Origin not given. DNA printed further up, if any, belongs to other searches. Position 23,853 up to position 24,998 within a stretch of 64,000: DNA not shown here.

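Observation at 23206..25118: BtpA-like TIM barrel, ATP-grasp ligase and Cys-rich 84-aa protein as a coupled trio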

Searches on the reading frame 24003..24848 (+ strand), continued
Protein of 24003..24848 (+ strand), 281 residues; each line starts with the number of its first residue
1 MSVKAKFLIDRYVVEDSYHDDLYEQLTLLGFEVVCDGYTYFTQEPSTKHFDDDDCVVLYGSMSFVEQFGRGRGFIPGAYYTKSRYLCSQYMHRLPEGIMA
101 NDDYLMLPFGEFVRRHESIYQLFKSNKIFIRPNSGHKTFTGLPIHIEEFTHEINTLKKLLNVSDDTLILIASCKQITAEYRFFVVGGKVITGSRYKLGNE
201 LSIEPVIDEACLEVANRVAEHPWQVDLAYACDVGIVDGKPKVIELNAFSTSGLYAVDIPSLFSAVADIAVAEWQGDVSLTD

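Call 69: search_dna_similar(query=window:24003-24845:+, collection=phages, mode=protein, max_rows=25)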
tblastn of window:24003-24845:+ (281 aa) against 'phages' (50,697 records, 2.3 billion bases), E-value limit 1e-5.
Records with a match: 43; places in all: 63; records where one place covers at least 80% of the query: 25.
Best place of each record, by identity: <60% 43.
By first word of the organism name: Erwinia 7; Xanthomonas 5; Brevundimonas 5; uncultured 4; Yersinia 4; Ralstonia 3; Agrobacterium 2; Serratia 2; Cronobacter 2; Pectobacterium 2; and 6 more.
By host as written in the record: - 10; Brevundimonas pondensis LVF1 4; Erwinia amylovora 3; Erwinia amylovora SNUABM_01 3; Agrobacterium tumefaciens C58 2; Serratia marcescens UCC2017 2; Cronobacter sakazakii 2; Pectobacterium carotovorum subsp. carotovorum strain CBBL19-1-37 2; and 15 more.
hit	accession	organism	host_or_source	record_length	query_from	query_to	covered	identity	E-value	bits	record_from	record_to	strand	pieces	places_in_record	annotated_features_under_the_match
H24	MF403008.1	Agrobacterium phage Atu_ph07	Agrobacterium tumefaciens C58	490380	2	277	98%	30.7%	2e-28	120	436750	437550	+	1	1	hypothetical protein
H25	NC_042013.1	Agrobacterium phage Atu_ph07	Agrobacterium tumefaciens C58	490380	2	277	98%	30.7%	2e-28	120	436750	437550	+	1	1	hypothetical protein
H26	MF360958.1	Salicola phage SCTP-2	Salicola sp. PV4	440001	1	277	99%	29.9%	8e-44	164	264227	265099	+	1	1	277: hypothetical protein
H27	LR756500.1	uncultured phage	metagenomic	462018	3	274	97%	29.8%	1e-30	126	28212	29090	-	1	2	record has no annotation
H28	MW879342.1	Erwinia phage pEa_SNUABM_19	Erwinia amylovora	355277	4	265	93%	27.4%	8e-12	71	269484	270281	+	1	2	hypothetical protein (x2)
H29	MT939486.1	Erwinia phage pEa_SNUABM_12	Erwinia amylovora SNUABM_01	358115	4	265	93%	27.4%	8e-12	71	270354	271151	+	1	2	hypothetical protein (x2)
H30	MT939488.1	Erwinia phage pEa_SNUABM_50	Erwinia amylovora SNUABM_01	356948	4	265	93%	27.4%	2e-11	70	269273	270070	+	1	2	hypothetical protein (x2)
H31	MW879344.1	Erwinia phage pEa_SNUABM_49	Erwinia amylovora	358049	4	265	93%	27.4%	2e-11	70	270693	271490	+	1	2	hypothetical protein (x2)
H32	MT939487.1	Erwinia phage pEa_SNUABM_47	Erwinia amylovora SNUABM_01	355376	4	265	93%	27.4%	2e-11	70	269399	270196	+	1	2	hypothetical protein (x2)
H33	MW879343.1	Erwinia phage pEa_SNUABM_44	Erwinia amylovora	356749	4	265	93%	27.4%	2e-11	70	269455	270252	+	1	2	hypothetical protein (x2)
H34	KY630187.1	Serratia phage BF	Serratia marcescens UCC2017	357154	4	265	93%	27.4%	6e-11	69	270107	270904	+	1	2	hypothetical protein (x2)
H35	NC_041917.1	Serratia phage BF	Serratia marcescens UCC2017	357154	4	265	93%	27.4%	6e-11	69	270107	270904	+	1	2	hypothetical protein (x2)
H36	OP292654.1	Xanthomonas phage XbC2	Xanthomonas vesicatoria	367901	7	265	92%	27.6%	3e-11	69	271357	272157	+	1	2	hypothetical protein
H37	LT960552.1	Yersinia phage fHe-Yen9-03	-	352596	4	265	93%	27.0%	6e-12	72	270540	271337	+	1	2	g376: Phage protein | g375: hypothetical protein | ribosome_binding_site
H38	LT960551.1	Yersinia phage fHe-Yen9-04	-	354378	4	265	93%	27.0%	6e-12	72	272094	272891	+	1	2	g373: Phage protein | g372: hypothetical protein | ribosome_binding_site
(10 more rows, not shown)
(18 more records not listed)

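Call 85: find_encoding_contigs(protein=P0027, flank=3000, max_places=2)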
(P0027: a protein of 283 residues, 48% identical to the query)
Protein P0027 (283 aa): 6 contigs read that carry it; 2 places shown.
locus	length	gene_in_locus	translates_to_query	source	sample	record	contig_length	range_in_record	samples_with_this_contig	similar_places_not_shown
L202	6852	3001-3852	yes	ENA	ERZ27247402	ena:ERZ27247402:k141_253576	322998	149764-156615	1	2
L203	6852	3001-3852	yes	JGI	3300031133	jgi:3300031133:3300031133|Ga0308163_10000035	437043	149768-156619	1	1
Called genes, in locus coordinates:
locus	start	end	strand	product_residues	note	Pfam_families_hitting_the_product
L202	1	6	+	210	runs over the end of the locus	-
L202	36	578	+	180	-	-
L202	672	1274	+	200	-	PF13505:OMP_b-brl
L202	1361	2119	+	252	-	PF26820:Phage_T4_Y00F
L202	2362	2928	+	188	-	-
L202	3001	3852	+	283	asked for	PF14243:R2K_3, PF18299:R2K_2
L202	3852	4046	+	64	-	-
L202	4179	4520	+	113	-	-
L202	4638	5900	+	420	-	PF00004:AAA, PF07726:AAA_3, PF00533:BRCT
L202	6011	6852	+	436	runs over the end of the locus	PF13203:DUF2201_N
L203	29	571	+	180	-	-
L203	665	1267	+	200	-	PF13505:OMP_b-brl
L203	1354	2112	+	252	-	PF26820:Phage_T4_Y00F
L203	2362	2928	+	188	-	-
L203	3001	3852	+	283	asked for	PF14243:R2K_3, PF18299:R2K_2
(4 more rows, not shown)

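Call 86: find_encoding_contigs(protein=P0002, flank=6000, max_places=1)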
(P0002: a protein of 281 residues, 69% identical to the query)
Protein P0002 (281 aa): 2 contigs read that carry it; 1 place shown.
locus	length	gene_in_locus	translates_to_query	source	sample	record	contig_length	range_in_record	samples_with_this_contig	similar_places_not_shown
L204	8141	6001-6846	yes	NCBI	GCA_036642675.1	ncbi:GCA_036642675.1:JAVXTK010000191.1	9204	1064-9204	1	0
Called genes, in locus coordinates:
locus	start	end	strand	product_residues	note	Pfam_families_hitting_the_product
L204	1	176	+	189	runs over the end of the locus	PF12161:HsdM_N (weak)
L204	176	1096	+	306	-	PF02384:N6_Mtase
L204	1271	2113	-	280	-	-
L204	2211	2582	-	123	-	-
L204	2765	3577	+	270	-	-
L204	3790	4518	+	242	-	-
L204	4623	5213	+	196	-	-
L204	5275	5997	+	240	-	-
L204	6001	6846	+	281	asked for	PF14243:R2K_3, PF18299:R2K_2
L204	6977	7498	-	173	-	-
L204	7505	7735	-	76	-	-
